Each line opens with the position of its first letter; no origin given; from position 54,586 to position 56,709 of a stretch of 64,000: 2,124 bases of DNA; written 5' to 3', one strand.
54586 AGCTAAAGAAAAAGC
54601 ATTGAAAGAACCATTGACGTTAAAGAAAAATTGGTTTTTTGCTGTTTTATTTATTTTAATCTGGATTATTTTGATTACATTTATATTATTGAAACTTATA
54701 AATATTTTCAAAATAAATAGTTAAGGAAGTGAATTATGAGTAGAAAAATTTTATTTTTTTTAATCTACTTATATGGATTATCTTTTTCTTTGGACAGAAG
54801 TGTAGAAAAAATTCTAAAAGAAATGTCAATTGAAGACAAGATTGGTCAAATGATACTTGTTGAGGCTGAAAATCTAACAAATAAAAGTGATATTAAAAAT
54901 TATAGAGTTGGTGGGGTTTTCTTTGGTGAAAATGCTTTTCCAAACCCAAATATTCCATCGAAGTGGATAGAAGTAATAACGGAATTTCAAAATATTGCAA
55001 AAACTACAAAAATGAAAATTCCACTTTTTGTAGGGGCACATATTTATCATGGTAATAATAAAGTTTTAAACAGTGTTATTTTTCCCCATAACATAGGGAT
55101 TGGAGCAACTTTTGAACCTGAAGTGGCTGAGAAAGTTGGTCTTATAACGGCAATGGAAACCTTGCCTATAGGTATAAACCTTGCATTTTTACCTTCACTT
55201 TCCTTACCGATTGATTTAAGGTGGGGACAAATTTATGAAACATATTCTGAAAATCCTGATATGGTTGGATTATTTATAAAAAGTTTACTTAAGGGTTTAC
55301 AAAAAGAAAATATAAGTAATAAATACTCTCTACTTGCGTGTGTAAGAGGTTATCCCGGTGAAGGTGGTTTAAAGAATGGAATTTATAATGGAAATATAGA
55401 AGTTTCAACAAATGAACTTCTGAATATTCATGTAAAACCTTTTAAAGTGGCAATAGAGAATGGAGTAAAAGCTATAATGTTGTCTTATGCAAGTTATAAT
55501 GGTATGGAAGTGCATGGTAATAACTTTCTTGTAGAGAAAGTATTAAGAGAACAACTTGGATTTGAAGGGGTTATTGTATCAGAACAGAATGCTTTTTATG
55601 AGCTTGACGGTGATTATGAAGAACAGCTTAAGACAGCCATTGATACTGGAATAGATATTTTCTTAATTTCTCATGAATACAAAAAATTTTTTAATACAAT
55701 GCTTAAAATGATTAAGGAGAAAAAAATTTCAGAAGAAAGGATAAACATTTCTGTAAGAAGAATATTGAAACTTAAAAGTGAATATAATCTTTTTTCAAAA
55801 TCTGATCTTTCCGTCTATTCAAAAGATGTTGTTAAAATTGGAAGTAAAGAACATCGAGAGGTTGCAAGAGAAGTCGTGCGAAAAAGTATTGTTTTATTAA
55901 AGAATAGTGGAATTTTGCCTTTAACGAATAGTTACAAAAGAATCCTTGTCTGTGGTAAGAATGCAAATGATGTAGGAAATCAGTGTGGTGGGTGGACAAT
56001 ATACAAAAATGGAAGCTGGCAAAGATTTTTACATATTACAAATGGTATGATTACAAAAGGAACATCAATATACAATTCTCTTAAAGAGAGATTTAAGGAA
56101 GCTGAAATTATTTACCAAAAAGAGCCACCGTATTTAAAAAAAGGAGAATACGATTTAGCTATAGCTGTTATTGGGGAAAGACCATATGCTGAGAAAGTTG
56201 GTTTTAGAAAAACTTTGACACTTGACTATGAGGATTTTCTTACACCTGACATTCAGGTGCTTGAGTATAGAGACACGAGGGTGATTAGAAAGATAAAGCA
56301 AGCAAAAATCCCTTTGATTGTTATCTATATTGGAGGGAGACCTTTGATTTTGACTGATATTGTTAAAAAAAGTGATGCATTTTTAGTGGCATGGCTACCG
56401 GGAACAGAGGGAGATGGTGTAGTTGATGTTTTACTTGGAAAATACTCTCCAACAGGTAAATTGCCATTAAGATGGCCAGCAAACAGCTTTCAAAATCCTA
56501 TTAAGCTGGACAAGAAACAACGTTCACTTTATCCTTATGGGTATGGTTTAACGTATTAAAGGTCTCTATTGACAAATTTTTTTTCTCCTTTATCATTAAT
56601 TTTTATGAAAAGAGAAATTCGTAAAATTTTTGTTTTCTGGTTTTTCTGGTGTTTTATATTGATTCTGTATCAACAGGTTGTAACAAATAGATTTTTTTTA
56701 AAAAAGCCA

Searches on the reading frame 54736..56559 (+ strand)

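Call 9: search_protein_families(library=ncbifam, proteins=[window:54736-56559:+], max_evalue=1e-10)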
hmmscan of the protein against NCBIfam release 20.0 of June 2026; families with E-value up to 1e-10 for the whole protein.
window:54736-56559:+ (607 aa): 8 families
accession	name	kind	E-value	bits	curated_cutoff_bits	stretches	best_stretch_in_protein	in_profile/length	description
NF052331.1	Bet13-16Glucosase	equivalog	5.1e-76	256.4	1330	1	19-421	12-410/750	exo-beta-d-1,3/1,6-glucosidase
NF011678.0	PRK15098.1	equivalog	1.2e-70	238.9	666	2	20-437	35-445/765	beta-glucosidase BglX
NF052329.1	XyloArabinsidase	equivalog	3.4e-55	187.4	1050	1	81-589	77-584/750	beta-xylosidase/alpha-l-arabinosidase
NF041776.1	xylosidase_Xyl3A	equivalog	1.2e-52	179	1250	2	105-467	56-425/846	xylan 1,4-beta-xylosidase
NF041579.1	betaxyl_Flavo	equivalog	1e-47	162.7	1350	1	85-591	55-566/716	beta-xylosidase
NF041610.1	alph_arabinopyran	equivalog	3.5e-25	88.3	1300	1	111-588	56-496/738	exo-alpha-(1->6)-L-arabinopyranosidase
NF052330.1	BetGlucosiCelf0468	equivalog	7.2e-24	84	1300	1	108-421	49-357/817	beta-d-glucosidase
NF003740.0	PRK05337.1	equivalog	5.1e-16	58.7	207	1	129-346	98-313/340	beta-N-acetylhexosaminidase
